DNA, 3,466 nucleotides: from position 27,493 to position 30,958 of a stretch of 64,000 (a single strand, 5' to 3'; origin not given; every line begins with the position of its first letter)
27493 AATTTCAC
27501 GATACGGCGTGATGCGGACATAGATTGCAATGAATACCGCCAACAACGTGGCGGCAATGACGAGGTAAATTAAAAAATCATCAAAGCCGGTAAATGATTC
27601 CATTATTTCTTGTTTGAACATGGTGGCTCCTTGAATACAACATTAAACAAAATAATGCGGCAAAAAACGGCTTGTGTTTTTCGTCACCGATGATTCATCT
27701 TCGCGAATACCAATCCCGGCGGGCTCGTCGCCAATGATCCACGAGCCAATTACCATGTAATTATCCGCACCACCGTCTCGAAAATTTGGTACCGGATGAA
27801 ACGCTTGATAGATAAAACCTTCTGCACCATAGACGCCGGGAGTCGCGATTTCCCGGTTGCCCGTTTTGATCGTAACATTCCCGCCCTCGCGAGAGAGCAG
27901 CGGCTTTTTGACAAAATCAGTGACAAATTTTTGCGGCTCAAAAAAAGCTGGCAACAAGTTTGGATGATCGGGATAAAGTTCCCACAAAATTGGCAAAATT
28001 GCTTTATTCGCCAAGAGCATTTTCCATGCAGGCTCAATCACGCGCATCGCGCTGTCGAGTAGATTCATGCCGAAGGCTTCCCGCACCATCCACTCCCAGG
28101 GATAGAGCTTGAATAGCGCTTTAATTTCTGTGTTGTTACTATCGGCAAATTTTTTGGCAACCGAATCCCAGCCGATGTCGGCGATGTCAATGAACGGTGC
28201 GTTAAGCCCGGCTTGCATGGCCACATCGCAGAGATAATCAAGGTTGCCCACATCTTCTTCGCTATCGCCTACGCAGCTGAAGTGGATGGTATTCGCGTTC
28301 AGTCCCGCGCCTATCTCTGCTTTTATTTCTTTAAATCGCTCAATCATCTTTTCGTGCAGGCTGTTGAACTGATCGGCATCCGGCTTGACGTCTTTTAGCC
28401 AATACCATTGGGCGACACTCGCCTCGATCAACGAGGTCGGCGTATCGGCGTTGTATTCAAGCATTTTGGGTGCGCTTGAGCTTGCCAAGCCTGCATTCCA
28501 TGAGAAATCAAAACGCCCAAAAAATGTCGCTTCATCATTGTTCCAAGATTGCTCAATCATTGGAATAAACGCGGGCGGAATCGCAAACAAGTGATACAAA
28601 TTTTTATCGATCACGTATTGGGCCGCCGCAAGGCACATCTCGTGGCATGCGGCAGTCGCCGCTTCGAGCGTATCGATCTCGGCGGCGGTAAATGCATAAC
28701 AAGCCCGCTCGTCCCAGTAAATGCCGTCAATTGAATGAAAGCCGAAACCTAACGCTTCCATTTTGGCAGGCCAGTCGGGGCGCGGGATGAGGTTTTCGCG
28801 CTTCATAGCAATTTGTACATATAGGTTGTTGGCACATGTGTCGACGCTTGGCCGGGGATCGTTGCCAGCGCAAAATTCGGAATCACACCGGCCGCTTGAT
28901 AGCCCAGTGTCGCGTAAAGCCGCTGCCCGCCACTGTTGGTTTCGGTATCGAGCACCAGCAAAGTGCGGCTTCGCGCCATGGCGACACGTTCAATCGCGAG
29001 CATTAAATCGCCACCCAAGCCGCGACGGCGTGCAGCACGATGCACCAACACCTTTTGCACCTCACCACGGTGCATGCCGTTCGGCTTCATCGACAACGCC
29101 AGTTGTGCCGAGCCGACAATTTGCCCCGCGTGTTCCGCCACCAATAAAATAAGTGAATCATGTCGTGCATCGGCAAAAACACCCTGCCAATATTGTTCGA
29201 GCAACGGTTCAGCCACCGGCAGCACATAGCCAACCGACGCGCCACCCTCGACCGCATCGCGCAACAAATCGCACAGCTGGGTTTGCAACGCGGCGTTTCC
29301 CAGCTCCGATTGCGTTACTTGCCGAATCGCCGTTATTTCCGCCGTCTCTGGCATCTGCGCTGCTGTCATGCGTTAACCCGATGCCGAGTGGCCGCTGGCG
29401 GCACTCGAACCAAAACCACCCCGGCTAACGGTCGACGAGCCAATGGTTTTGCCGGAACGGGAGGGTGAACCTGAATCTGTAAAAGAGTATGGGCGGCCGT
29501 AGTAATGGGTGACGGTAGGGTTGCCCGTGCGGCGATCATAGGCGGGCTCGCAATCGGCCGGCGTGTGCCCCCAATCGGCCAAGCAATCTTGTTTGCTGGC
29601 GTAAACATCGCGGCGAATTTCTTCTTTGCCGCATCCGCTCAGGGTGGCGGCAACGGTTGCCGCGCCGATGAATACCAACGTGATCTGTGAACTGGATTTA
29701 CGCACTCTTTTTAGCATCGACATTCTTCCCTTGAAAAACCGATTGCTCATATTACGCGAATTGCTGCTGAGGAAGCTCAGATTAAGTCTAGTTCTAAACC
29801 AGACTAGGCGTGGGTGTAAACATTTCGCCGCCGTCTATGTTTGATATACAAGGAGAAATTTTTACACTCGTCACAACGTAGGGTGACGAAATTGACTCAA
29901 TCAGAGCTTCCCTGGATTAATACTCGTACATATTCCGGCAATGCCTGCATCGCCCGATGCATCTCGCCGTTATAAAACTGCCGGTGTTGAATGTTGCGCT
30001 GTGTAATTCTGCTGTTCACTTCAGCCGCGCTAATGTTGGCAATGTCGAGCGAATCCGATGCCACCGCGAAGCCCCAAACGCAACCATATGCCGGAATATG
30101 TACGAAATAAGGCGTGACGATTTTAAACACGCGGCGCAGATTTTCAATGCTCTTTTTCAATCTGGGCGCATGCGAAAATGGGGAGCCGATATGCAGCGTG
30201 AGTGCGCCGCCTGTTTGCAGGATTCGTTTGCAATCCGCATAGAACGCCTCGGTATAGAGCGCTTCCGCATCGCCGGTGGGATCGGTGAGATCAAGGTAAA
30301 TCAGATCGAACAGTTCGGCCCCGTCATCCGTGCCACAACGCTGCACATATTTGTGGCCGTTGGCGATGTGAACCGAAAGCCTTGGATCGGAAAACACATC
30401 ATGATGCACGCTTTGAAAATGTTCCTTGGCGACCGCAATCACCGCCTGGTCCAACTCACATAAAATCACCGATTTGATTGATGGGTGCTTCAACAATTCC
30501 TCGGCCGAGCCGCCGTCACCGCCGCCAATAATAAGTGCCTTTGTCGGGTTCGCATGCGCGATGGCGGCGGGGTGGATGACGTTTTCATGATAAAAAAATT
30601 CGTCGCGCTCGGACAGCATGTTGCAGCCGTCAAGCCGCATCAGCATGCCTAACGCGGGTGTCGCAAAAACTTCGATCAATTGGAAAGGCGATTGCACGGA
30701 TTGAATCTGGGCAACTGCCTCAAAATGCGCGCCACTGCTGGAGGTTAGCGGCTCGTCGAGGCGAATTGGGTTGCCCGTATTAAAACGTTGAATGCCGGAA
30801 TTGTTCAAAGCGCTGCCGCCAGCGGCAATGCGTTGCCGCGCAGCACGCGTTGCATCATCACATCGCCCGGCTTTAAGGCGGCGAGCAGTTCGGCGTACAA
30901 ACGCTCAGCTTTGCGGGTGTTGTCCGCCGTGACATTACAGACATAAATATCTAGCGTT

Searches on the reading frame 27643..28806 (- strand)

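Call 31: search_protein_families(library=pfam, proteins=[window:27643-28806:-], max_evalue=1e-8)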
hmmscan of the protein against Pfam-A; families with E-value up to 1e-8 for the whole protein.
window:27643-28806:- (387 aa): 1 family
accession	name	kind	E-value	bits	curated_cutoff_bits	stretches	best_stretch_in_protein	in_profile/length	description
PF03738.19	GSP_synth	-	6.2e-143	476.9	29.3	1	12-386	1-371/371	Glutathionylspermidine synthase preATP-grasp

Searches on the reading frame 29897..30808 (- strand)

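Call 31: search_protein_families(library=pfam, proteins=[window:29897-30808:-], max_evalue=1e-8)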
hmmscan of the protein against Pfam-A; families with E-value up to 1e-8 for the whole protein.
window:29897-30808:- (303 aa): 1 family
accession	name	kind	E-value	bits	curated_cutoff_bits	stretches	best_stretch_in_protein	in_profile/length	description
PF01564.23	Spermine_synth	-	1.4e-44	152.3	22.9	1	70-253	1-179/186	Spermine/spermidine synthase domain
